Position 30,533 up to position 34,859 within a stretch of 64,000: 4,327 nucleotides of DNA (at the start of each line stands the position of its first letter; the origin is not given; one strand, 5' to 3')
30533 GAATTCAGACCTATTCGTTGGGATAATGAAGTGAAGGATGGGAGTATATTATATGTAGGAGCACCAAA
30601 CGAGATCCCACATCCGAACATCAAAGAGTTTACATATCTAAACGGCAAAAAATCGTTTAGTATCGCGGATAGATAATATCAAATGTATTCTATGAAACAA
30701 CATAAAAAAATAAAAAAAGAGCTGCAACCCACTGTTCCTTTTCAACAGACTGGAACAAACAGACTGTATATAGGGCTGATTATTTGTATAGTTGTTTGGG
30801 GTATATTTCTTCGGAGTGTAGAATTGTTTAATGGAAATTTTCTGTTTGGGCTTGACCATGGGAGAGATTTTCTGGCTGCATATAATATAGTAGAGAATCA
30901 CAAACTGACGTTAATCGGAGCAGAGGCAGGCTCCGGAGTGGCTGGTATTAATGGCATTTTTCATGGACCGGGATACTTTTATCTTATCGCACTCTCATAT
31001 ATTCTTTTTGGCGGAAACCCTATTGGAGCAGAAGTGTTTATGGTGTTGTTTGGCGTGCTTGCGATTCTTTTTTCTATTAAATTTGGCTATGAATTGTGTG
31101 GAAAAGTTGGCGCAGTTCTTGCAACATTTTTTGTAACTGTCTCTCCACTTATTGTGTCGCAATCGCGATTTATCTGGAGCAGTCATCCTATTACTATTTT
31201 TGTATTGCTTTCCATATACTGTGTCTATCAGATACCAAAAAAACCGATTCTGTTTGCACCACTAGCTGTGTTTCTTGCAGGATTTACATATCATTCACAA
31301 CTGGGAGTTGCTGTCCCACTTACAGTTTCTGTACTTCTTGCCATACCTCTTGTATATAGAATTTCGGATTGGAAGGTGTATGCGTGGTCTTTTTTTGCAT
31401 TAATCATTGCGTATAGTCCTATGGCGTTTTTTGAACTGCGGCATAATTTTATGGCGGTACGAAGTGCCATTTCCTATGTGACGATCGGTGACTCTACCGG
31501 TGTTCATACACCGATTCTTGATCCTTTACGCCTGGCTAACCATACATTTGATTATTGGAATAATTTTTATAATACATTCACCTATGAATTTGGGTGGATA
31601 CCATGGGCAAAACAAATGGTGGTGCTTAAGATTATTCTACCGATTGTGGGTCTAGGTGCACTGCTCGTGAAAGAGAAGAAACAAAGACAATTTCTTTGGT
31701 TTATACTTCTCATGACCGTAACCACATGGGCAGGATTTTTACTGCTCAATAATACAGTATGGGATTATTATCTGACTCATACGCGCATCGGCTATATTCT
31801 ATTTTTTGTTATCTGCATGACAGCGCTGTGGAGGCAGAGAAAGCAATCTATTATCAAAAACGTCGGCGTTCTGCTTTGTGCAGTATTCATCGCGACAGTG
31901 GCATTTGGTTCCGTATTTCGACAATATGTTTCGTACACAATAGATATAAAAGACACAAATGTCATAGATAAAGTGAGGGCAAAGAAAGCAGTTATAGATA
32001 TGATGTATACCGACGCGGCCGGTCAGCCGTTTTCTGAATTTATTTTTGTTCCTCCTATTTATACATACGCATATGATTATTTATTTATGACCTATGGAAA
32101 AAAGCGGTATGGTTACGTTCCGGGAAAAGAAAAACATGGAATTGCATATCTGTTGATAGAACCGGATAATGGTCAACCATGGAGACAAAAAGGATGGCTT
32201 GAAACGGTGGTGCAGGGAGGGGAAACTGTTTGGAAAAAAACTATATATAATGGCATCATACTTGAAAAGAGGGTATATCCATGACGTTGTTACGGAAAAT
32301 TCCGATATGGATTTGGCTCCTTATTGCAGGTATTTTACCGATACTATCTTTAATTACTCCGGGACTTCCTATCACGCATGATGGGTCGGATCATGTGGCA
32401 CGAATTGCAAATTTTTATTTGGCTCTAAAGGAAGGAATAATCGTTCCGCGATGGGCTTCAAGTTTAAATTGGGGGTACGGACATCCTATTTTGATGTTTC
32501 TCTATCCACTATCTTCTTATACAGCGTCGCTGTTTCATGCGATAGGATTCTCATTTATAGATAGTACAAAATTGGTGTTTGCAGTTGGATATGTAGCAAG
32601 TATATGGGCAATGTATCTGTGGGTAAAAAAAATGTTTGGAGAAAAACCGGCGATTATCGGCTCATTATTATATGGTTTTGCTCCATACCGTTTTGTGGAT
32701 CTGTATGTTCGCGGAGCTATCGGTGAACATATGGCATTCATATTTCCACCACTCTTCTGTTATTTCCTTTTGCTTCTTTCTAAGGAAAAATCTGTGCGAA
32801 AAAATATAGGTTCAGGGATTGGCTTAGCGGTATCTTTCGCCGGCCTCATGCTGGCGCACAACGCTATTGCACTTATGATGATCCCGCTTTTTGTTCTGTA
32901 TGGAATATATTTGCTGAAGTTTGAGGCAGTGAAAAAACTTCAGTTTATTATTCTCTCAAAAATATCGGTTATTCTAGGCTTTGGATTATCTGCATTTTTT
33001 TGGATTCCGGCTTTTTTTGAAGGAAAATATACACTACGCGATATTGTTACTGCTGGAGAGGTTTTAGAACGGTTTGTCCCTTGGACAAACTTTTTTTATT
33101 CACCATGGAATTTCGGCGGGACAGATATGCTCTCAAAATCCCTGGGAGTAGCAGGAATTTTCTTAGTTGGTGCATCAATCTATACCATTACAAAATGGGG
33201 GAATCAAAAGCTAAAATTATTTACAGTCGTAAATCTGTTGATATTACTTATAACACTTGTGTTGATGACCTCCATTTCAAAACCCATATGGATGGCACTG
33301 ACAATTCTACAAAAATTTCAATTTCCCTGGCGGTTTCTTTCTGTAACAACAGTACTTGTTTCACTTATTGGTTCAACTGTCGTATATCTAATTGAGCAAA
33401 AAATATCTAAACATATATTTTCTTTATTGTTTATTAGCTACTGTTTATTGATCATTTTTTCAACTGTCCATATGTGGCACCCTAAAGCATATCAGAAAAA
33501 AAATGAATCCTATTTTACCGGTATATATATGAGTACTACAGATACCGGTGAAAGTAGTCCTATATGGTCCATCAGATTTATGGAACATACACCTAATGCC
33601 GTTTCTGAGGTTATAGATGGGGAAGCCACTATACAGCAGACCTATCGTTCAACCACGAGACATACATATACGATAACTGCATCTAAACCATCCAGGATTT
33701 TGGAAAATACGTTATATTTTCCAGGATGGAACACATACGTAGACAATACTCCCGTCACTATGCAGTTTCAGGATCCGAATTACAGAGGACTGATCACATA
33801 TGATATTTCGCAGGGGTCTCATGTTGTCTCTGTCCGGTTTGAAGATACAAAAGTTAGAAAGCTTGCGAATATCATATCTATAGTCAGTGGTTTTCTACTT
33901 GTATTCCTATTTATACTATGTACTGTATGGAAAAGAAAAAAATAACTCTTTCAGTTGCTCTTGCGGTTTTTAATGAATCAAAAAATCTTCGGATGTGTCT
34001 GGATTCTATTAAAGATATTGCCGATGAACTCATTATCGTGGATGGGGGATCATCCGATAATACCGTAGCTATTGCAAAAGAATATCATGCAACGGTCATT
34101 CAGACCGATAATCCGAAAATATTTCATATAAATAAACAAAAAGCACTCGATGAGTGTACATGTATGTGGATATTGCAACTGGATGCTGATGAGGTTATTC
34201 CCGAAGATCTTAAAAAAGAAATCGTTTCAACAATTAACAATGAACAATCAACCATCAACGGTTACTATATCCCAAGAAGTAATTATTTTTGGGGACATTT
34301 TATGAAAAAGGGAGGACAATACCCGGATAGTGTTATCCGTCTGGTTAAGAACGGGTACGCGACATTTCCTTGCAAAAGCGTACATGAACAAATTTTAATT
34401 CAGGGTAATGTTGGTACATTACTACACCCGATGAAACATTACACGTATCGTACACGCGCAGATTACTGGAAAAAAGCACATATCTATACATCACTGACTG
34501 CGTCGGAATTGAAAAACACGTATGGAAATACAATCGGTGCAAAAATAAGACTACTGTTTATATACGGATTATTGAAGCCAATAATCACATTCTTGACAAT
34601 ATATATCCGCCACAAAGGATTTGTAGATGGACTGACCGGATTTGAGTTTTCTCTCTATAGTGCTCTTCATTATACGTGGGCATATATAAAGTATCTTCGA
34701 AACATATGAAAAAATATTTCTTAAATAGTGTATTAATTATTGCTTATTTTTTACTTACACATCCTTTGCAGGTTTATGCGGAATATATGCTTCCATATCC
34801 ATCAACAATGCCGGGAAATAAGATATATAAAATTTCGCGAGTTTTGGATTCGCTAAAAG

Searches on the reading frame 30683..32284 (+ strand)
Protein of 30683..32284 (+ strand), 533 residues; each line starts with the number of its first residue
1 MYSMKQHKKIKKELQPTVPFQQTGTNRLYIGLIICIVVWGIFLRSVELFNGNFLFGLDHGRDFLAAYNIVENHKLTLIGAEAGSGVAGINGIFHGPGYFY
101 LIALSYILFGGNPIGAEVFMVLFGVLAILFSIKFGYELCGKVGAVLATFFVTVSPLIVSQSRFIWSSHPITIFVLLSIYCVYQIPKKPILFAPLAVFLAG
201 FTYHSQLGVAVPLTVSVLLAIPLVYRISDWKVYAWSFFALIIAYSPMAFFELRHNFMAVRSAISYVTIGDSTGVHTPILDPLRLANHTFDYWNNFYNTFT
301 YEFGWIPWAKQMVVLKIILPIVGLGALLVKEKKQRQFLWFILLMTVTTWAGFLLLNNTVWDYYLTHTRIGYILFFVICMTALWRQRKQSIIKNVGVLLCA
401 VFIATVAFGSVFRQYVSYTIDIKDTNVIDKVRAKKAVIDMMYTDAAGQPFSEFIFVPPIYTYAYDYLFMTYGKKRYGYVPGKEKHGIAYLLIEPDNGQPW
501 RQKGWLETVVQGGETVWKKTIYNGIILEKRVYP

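Call 13: search_protein_families(library=pfam, proteins=[window:30683-32284:+], max_evalue=0.01)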
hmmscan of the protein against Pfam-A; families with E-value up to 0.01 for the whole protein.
window:30683-32284:+ (533 aa): 1 family
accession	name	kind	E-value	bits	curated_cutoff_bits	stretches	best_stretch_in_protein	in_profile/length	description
PF13231.12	PMT_2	-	4e-05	24.3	26.1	1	94-243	2-154/160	Dolichyl-phosphate-mannose-protein mannosyltransferase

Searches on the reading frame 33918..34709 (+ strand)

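Call 68: search_protein_families(library=ncbifam, proteins=[window:33918-34709:+], max_evalue=0.00001)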
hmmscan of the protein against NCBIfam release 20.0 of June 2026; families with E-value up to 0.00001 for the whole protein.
window:33918-34709:+ (263 aa): 5 families
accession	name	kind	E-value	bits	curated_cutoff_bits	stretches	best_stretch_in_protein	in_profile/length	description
TIGR04283.1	glyco_like_mftF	equivalog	4.6e-14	52.5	182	1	11-114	1-105/221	TIGR04283 family arsenosugar biosynthesis glycosyltransferase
TIGR04195.1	S_glycosyl_SunS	equivalog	2e-10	40.1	350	1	10-97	58-147/421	SunS family peptide S-glycosyltransferase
NF007482.0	PRK10073.1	equivalog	1.5e-08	34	423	1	4-109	1-113/334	glycosyltransferase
NF041391.1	DPhHxTase_Halo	equivalog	2.1e-08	33.4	375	1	17-115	3-102/213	dolichyl-phosphate hexose transferase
NF010496.0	PRK13915.1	equivalog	1.5e-06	27.5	262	1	5-65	27-93/307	glucosyl-3-phosphoglycerate synthase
